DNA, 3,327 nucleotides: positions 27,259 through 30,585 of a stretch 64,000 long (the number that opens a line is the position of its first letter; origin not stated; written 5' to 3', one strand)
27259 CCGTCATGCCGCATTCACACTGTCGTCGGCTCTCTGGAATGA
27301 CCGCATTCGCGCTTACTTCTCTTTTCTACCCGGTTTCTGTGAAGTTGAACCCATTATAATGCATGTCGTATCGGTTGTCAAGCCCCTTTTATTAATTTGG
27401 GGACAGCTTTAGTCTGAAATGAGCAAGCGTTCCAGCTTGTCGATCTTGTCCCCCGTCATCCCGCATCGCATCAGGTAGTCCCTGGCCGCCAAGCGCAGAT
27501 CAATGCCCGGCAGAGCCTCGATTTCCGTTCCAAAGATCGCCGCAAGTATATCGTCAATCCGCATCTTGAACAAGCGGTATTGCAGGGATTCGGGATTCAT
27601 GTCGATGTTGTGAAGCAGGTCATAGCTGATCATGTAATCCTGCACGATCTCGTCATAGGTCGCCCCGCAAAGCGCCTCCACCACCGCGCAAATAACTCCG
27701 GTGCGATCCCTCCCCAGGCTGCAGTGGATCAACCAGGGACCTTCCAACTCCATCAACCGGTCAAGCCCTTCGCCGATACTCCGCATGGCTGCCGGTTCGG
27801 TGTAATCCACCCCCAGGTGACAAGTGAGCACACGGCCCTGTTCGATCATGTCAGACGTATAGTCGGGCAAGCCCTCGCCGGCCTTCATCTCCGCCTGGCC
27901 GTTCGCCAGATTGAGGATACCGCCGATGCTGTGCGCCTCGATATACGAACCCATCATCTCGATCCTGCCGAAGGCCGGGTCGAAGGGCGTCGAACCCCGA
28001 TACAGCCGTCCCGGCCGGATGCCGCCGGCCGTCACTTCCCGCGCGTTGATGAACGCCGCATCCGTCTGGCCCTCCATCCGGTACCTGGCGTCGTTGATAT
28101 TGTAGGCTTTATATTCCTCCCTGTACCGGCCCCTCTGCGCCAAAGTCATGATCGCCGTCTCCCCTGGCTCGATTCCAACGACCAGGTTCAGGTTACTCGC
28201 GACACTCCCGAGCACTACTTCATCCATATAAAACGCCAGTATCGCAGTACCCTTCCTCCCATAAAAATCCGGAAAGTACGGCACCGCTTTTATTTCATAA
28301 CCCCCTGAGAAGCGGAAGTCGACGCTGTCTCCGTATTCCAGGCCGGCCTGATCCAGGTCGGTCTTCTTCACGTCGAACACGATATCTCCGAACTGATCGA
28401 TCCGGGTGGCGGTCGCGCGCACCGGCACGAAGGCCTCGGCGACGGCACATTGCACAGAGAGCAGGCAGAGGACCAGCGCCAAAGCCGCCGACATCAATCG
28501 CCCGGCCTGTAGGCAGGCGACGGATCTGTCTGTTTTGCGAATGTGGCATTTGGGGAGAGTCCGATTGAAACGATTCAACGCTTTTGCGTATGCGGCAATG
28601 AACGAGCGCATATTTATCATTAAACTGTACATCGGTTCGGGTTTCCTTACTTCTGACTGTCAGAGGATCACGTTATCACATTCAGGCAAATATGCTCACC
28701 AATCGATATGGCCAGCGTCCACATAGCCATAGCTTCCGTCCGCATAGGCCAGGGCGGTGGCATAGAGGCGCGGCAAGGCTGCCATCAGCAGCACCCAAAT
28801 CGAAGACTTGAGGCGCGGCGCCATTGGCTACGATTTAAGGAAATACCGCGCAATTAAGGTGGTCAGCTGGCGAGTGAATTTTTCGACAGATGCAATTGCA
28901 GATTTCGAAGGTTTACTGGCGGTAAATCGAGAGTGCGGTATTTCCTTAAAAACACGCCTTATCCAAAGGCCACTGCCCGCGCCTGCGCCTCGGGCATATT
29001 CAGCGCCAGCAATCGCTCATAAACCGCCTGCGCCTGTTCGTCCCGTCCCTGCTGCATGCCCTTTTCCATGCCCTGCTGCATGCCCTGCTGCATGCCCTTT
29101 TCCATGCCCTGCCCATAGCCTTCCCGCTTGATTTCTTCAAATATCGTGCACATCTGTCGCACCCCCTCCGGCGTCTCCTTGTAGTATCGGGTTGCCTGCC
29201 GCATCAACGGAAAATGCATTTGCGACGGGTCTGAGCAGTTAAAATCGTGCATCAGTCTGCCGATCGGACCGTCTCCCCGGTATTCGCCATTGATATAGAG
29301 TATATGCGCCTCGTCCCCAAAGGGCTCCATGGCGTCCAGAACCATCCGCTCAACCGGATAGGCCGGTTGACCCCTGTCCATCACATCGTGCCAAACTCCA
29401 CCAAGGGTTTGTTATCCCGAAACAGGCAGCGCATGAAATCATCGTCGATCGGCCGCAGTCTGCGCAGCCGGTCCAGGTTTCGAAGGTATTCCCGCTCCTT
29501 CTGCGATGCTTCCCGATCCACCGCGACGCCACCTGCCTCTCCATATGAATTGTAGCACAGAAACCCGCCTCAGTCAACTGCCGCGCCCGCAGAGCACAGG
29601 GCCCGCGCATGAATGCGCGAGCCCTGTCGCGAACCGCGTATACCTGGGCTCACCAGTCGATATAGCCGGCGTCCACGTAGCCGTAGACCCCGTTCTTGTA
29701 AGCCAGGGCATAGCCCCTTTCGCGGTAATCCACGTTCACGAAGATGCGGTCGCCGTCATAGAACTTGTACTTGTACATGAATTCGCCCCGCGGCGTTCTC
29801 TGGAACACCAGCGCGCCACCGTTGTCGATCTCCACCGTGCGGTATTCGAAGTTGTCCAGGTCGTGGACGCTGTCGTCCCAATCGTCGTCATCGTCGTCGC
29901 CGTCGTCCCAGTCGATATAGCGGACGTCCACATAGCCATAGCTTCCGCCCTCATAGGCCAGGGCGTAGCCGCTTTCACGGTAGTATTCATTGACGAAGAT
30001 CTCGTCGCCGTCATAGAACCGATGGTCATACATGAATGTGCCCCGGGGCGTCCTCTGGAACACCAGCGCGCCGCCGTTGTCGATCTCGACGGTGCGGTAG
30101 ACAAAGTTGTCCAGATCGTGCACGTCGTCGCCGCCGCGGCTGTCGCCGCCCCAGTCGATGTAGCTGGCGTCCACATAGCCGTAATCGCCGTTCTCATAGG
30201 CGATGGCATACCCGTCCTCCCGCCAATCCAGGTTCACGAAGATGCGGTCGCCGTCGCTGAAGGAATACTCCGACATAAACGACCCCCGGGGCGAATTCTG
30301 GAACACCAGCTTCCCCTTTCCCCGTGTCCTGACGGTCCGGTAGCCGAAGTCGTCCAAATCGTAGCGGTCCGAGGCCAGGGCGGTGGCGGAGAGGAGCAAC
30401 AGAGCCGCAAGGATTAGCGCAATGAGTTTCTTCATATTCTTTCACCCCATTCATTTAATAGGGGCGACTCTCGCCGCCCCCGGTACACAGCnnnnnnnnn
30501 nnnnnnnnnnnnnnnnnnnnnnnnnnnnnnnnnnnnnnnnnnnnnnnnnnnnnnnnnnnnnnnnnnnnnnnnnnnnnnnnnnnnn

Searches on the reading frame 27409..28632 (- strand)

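Call 11: search_protein_families(library=pfam, proteins=[window:27409-28632:-], max_evalue=0.001)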
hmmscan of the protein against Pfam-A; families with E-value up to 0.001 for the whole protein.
window:27409-28632:- (407 aa): 1 family
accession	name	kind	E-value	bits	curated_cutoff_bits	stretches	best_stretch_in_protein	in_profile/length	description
PF13350.11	Y_phosphatase3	-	8.5e-16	59.1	22.2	1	281-404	113-238/240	Tyrosine phosphatase family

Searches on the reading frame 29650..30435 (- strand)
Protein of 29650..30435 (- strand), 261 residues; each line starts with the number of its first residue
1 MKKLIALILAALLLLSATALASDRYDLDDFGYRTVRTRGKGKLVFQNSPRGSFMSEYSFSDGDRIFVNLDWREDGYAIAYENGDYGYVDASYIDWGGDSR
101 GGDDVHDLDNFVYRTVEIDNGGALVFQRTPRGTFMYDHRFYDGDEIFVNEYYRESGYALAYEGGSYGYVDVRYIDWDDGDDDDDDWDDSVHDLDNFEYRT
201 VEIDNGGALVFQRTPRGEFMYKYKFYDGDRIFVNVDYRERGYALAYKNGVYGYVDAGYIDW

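Call 11: search_protein_families(library=pfam, proteins=[window:29650-30435:-], max_evalue=0.001)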
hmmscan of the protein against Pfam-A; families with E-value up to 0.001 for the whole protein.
window:29650-30435:- (261 aa): 1 family
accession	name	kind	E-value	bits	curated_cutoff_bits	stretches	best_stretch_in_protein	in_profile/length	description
PF14604.12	SH3_9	-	2e-05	24.8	30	0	56-93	12-48/49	Variant SH3 domain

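Call 58: search_protein_families(library=ncbifam, proteins=[window:29650-30435:-], max_evalue=0.01)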
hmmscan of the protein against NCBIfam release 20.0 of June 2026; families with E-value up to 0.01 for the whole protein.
window:29650-30435:- (261 aa): 0 families
